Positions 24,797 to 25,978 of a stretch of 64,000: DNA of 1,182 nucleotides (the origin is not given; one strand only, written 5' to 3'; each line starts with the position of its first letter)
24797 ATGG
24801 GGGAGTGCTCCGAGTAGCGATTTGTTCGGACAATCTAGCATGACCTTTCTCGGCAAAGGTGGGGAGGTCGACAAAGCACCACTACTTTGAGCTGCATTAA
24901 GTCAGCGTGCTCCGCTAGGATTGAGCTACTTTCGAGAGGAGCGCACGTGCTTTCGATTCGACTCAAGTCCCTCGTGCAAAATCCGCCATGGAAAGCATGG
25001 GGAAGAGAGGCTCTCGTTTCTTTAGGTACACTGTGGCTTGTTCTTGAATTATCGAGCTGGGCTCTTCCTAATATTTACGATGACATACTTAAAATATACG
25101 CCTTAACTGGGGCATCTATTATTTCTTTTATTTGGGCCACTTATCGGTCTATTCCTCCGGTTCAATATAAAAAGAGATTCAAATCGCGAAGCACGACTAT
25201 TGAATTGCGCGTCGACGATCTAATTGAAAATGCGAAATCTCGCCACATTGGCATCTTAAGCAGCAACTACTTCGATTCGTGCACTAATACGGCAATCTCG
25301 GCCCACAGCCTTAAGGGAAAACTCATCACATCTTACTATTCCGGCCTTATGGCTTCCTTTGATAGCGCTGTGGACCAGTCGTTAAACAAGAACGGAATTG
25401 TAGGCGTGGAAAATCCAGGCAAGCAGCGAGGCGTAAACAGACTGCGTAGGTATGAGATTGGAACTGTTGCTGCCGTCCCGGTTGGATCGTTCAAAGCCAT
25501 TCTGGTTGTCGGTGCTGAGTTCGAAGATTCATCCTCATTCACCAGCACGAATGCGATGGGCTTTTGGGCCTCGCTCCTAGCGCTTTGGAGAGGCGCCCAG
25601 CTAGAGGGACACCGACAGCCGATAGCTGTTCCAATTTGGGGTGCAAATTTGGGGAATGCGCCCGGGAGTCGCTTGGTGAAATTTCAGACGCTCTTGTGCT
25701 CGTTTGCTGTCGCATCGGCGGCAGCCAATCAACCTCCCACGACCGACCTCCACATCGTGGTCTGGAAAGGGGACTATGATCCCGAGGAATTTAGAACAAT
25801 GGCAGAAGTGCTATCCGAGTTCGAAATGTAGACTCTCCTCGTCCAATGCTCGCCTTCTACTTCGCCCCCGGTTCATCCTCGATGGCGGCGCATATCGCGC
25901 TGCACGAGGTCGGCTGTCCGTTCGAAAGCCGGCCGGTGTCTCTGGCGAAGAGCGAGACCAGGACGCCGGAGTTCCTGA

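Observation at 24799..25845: Low-GC single-gene island: 2-TM protein with macro/SLOG-like cytoplasmic domain between thiolase and GST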

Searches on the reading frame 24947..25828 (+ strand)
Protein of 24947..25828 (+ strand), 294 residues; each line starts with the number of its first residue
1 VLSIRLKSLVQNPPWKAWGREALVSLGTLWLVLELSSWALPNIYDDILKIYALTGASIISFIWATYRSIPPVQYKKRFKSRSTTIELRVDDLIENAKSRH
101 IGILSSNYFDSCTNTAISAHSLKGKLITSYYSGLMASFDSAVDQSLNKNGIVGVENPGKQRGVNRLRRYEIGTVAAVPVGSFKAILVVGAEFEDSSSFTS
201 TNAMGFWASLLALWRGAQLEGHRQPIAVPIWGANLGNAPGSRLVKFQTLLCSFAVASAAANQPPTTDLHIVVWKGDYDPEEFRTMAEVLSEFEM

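Call 5: search_protein_families(library=pfam, proteins=[window:24947-25828:+], max_evalue=10)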
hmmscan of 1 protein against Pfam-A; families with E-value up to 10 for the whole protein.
window:24947-25828:+ (294 aa): 1 family
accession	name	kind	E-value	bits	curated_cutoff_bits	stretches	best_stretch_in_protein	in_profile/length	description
PF20016.6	ThsA_Macro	-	3.3e-23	82.8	25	1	85-271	1-181/183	Thoeris protein ThsA, Macro domain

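Call 6: search_protein_families(library=padloc, proteins=[window:24947-25828:+], max_evalue=10)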
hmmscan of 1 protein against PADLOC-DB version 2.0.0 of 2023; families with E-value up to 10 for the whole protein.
window:24947-25828:+ (294 aa): 5 families
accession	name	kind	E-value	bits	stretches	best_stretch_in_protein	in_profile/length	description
PDLC00439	ThsA2|ThsA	-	1.2e-28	98.2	1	15-278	13-265/282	Macro domain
PDLC00415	ThsA1|ThsA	-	1.2e-27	95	1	18-278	16-264/281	Macro domain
PDLC00410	ThsA1|ThsA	-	2e-22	77.7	1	56-235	54-226/281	Macro domain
PDLC00414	ThsA1|ThsA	-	2.6e-20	70.9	1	24-276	29-271/292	Macro domain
PDLC00413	ThsA1|ThsA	-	4.2e-15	54.1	1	50-278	46-264/278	Macro domain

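Call 7: search_protein_families(library=ncbifam, proteins=[window:24947-25828:+], max_evalue=10)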
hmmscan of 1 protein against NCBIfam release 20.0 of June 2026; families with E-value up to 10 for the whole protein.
window:24947-25828:+ (294 aa): 0 families

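Call 11: find_homologous_proteins(query=window:24947-25828:+, max_evalue=0.001)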
Query window:24947-25828:+ (294 aa): 10 proteins with E <= 0.001 among 3028 candidates.
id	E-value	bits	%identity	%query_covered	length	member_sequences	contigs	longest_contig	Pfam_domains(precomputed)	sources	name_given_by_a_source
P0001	4.3e-193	658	100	100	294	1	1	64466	PF20016.7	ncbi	-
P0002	8.6e-93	329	52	99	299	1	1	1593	PF20016.7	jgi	jgi:hypothetical protein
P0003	7.7e-92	325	54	91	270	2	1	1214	PF20016.7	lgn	-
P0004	3.4e-88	313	50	99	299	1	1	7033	PF20016.7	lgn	-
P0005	1.5e-87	311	52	89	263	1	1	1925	PF20016.7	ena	-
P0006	5.3e-84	300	52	90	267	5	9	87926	PF20016.7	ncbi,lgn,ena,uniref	ncbi:macro domain-containing protein [uncultured Pseudomonas sp.]|uniref:macro domain-containing pro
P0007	1.9e-82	295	49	98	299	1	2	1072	PF20016.7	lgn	-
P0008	3.3e-81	291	47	100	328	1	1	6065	PF20016.7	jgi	jgi:Domain of unknown function (DUF6430)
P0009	3.9e-81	290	50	99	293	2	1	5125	PF20016.7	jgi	-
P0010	1.6e-78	282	54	81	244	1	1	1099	PF20016.7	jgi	jgi:hypothetical protein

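Call 12: find_encoding_contigs(protein=P0006, flank=6000, max_places=6)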
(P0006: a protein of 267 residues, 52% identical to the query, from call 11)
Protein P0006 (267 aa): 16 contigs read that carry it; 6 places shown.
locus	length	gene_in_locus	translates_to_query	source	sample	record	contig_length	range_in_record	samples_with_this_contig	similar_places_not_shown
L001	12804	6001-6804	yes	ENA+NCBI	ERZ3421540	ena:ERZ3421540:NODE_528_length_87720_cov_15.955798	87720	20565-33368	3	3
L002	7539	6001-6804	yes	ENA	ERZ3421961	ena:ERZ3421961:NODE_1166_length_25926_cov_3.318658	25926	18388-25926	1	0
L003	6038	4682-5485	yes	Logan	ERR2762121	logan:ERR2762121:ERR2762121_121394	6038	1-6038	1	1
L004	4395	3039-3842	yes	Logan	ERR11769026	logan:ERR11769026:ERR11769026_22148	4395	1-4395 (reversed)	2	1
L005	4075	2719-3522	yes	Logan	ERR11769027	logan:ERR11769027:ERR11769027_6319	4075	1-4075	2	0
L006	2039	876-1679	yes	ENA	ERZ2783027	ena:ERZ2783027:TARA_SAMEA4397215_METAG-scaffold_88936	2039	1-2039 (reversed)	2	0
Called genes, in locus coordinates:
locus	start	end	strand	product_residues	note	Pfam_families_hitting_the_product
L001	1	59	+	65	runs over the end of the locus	PF28030:T3SS_coreg_PtrC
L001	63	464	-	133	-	PF07007:LprI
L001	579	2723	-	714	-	PF00378:ECH_1, PF16113:ECH_2, PF02737:3HCDH_N, PF00725:3HCDH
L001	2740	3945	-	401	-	PF00108:Thiolase_N, PF22691:Thiolase_C_1 (faint), PF02803:Thiolase_C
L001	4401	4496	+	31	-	-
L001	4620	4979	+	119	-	PF00581:Rhodanese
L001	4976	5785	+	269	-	PF00034:Cytochrom_C, PF13442:Cytochrome_CBB3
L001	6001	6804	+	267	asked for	PF20016:ThsA_Macro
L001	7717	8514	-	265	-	PF08379:Bact_transglu_N, PF01841:Transglut_core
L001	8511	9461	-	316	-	PF04168:Alpha-E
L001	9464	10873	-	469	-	PF04174:CP_ATPgrasp_1, PF14403:CP_ATPgrasp_2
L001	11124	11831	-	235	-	PF00117:GATase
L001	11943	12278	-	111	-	PF06877:RraB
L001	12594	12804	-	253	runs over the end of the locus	PF00106:adh_short, PF08659:KR, PF13561:adh_short_C2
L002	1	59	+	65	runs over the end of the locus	PF28030:T3SS_coreg_PtrC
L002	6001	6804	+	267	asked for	PF20016:ThsA_Macro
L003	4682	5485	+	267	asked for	PF20016:ThsA_Macro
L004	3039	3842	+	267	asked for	PF20016:ThsA_Macro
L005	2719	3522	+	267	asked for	PF20016:ThsA_Macro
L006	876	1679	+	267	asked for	PF20016:ThsA_Macro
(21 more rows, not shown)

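Call 13: find_encoding_contigs(protein=P0004, flank=6000, max_places=3)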
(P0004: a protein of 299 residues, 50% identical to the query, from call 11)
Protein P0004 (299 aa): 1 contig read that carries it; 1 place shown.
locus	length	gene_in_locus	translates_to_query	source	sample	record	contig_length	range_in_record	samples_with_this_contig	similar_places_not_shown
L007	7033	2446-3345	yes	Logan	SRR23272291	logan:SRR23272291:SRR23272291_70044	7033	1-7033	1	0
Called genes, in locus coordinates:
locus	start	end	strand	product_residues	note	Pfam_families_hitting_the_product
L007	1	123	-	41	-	?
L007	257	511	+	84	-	-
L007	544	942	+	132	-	-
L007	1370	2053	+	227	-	-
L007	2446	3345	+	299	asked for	PF20016:ThsA_Macro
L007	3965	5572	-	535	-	PF01734:Patatin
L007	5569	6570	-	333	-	PF12706:Lactamase_B_2 (faint)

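Call 14: find_encoding_contigs(protein=P0008, flank=6000, max_places=3)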
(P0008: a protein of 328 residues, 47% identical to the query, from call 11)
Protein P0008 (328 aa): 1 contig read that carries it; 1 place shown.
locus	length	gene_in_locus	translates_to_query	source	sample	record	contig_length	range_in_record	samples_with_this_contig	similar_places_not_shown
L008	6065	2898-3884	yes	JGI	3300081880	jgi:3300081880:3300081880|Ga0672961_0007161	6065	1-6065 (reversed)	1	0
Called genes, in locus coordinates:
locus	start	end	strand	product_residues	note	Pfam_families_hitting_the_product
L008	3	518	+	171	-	?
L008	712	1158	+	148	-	PF00692:dUTPase, PF22769:DCD (weak)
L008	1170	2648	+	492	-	PF05958:tRNA_U5-meth_tr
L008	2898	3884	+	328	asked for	PF20016:ThsA_Macro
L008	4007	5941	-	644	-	PF13289:SIR2_2, PF13424:TPR_12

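Call 15: find_encoding_contigs(protein=P0009, flank=6000, max_places=3)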
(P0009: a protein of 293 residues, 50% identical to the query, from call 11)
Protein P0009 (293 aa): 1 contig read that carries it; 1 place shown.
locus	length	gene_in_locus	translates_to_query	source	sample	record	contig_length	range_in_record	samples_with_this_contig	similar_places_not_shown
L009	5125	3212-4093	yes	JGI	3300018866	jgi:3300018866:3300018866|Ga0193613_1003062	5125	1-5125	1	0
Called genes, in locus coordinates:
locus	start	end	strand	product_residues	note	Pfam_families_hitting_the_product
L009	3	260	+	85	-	?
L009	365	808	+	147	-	PF13560:HTH_31, PF01381:HTH_3, PF02517:Rce1-like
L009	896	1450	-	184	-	-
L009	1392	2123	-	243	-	-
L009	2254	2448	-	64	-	-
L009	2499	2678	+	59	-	-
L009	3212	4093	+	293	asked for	PF20016:ThsA_Macro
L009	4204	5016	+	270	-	-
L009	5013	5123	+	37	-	?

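Call 17: find_encoding_contigs(protein=P0001, flank=10000, max_places=3)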
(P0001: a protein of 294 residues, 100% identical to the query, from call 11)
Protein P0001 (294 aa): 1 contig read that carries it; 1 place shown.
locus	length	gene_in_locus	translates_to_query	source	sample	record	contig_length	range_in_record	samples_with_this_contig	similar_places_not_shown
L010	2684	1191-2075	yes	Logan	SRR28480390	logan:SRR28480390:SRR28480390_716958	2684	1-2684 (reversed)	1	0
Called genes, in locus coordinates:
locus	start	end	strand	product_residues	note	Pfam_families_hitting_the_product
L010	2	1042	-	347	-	?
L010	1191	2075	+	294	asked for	PF20016:ThsA_Macro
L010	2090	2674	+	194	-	PF02798:GST_N, PF13417:GST_N_3, PF13409:GST_N_2, PF00043:GST_C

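Call 18: search_protein_families(library=padloc, proteins=[L007:1370-2050:+, L007:544-939:+, L009:4204-5013:+, L009:896-1447:-, L009:1392-2120:-, L008:4007-5938:-], max_evalue=0.01)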
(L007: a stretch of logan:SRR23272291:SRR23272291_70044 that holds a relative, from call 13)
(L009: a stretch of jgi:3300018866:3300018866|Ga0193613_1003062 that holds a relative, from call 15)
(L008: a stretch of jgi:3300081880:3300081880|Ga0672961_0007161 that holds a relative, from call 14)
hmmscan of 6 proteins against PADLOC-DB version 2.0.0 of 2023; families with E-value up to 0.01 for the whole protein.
L007:1370-2050:+ (227 aa): 0 families

L007:544-939:+ (132 aa): 0 families

L009:4204-5013:+ (270 aa): 0 families

L009:896-1447:- (183 aa): 0 families

L009:1392-2120:- (242 aa): 0 families

L008:4007-5938:- (643 aa): 3 families
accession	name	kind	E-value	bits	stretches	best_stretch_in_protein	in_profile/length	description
PDLC04968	PDC-S25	-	0.0002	18.5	1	115-216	142-238/517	-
PDLC00407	ThsA1|ThsA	-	0.00079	16.2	1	118-208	108-198/478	STALD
PDLC02419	Aga_SIR2-PNTD1-PNTD2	-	0.0032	14.3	0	118-209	125-216/558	Class I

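Call 20: find_related_loci(query=A1, collection=genome_contigs, flank=8000)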
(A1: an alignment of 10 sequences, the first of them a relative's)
Query A1 (294 aa) in genome_contigs; peptide patterns used: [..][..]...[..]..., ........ (x = any residue, [..] = any of these).
26 stretches matched a pattern; 2 encode a relative of the query (tblastn E <= 1e-3); 2 distinct loci.
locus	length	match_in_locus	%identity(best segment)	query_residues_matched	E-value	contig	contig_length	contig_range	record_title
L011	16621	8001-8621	39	82-289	2e-31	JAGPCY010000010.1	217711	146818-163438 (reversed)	MAG: Kofleriaceae bacterium isolate Gw_SlAct_bin_340 Gw_SlAct_36_length_217711_cov_39.941135, whole genome shotgun seque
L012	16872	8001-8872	37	4-292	1e-48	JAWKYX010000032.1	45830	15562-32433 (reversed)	MAG: Rhodocyclaceae bacterium isolate AC3.78 AC3.78.fa-32, whole genome shotgun sequence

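Call 34: search_protein_representatives(protein=window:24947-25828:+)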
Query: 294 residues. Proteins with E-value up to 0.001 (for the whole library): 528; up to 1e-10: 115; up to 1e-30: 8. The best 150 are listed.
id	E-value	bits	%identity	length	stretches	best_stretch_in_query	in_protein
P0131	2.7e-73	262.9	47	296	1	14-293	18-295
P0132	2.5e-52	194.1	38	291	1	9-294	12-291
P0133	9.1e-50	185.7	36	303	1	10-290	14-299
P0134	6.2e-40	153.4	35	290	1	1-290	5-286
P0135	8.2e-40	153.0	36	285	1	21-286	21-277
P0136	9.6e-38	146.2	30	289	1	21-294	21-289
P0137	8.8e-34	133.2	35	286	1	24-289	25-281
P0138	3.6e-32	127.9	33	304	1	19-294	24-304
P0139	5.5e-30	120.8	31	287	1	23-286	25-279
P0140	1.5e-29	119.3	32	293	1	25-290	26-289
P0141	1.8e-29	119.0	32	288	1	5-288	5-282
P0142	5.3e-28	114.3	32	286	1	21-293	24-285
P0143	1.4e-27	112.9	31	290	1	23-292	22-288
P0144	2.2e-27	112.2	34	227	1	62-284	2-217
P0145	5.0e-26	107.8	39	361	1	91-290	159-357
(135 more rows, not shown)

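Call 35: find_related_loci(query=A1, collection=metagenome_contigs, flank=5000)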
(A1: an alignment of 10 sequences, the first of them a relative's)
Query A1 (294 aa) in metagenome_contigs; peptide patterns used: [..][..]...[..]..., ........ (x = any residue, [..] = any of these).
50 stretches matched a pattern; 1 encode a relative of the query (tblastn E <= 1e-3); 1 distinct loci.
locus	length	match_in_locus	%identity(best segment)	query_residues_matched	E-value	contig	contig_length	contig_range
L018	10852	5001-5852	51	11-294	1e-97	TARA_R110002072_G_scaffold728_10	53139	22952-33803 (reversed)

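Call 39: search_solved_structures(query=window:24947-25828:+, max_evalue=1, show_alignments=3)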
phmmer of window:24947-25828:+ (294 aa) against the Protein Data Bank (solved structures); distinct sequences matched with E-value up to 1: 5.
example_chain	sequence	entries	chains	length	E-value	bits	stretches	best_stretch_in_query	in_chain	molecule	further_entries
8v6q_A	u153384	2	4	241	0.00052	22.3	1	103-244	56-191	Thoeris protein ThsA Macro domain-containing protein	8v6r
9uuz_A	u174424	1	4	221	0.0053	19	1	83-284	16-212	Thoeris protein ThsA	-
8v6s_A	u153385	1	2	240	0.0075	18.5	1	103-238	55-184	Thoeris protein ThsA Macro domain-containing protein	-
8r66_A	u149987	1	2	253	0.0084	18.4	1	83-283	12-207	Thoeris protein ThsA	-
6not_A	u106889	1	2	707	0.64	12.2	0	156-197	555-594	Elongation factor G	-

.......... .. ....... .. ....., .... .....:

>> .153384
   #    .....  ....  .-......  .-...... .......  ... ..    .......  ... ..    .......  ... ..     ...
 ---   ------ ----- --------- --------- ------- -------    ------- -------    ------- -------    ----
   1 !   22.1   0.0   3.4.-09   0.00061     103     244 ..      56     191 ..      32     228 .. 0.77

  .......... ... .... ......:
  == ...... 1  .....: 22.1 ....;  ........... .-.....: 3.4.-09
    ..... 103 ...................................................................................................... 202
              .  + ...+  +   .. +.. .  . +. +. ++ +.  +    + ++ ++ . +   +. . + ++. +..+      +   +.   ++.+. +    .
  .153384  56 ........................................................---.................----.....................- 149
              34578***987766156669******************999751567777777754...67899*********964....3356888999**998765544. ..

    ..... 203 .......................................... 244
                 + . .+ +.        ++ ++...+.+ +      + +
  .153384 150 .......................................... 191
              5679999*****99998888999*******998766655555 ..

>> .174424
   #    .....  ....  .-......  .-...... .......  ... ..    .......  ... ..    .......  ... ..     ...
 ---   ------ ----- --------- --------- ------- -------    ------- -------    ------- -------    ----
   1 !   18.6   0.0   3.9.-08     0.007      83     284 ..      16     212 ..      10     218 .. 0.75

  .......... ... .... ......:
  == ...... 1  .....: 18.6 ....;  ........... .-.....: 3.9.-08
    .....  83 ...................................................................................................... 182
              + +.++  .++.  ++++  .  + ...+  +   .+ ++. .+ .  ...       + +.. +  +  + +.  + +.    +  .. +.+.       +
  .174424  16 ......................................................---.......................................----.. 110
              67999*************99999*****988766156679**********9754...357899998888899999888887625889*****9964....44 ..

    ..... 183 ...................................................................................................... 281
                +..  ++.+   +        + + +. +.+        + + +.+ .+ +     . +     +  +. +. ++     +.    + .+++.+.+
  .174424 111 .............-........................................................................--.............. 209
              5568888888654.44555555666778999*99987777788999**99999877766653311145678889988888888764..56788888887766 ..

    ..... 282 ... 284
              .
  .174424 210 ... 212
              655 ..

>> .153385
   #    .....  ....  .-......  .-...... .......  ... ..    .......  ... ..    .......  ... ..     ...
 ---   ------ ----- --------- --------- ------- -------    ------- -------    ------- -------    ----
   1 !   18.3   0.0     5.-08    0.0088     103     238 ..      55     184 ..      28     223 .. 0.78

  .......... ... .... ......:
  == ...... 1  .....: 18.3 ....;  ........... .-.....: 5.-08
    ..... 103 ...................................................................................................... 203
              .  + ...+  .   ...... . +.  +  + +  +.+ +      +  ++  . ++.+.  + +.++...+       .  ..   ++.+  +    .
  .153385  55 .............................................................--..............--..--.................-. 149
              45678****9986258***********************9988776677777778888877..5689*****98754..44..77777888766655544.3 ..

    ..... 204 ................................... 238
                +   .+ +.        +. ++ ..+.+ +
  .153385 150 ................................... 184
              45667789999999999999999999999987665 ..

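Call 42: search_solved_structures(query=A4, max_evalue=0.01, show_alignments=5)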
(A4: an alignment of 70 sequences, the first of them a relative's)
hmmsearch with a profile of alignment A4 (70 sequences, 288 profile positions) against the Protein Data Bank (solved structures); distinct sequences matched with E-value up to 0.01: 4.
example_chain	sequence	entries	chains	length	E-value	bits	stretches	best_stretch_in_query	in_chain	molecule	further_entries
8v6q_A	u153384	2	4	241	3.3e-38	134.7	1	78-281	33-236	Thoeris protein ThsA Macro domain-containing protein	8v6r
9uuz_A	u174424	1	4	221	6.9e-36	127.1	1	79-284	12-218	Thoeris protein ThsA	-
8r66_A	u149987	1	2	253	1.1e-35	126.4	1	79-283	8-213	Thoeris protein ThsA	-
8v6s_A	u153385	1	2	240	4.3e-32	114.6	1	78-281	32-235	Thoeris protein ThsA Macro domain-containing protein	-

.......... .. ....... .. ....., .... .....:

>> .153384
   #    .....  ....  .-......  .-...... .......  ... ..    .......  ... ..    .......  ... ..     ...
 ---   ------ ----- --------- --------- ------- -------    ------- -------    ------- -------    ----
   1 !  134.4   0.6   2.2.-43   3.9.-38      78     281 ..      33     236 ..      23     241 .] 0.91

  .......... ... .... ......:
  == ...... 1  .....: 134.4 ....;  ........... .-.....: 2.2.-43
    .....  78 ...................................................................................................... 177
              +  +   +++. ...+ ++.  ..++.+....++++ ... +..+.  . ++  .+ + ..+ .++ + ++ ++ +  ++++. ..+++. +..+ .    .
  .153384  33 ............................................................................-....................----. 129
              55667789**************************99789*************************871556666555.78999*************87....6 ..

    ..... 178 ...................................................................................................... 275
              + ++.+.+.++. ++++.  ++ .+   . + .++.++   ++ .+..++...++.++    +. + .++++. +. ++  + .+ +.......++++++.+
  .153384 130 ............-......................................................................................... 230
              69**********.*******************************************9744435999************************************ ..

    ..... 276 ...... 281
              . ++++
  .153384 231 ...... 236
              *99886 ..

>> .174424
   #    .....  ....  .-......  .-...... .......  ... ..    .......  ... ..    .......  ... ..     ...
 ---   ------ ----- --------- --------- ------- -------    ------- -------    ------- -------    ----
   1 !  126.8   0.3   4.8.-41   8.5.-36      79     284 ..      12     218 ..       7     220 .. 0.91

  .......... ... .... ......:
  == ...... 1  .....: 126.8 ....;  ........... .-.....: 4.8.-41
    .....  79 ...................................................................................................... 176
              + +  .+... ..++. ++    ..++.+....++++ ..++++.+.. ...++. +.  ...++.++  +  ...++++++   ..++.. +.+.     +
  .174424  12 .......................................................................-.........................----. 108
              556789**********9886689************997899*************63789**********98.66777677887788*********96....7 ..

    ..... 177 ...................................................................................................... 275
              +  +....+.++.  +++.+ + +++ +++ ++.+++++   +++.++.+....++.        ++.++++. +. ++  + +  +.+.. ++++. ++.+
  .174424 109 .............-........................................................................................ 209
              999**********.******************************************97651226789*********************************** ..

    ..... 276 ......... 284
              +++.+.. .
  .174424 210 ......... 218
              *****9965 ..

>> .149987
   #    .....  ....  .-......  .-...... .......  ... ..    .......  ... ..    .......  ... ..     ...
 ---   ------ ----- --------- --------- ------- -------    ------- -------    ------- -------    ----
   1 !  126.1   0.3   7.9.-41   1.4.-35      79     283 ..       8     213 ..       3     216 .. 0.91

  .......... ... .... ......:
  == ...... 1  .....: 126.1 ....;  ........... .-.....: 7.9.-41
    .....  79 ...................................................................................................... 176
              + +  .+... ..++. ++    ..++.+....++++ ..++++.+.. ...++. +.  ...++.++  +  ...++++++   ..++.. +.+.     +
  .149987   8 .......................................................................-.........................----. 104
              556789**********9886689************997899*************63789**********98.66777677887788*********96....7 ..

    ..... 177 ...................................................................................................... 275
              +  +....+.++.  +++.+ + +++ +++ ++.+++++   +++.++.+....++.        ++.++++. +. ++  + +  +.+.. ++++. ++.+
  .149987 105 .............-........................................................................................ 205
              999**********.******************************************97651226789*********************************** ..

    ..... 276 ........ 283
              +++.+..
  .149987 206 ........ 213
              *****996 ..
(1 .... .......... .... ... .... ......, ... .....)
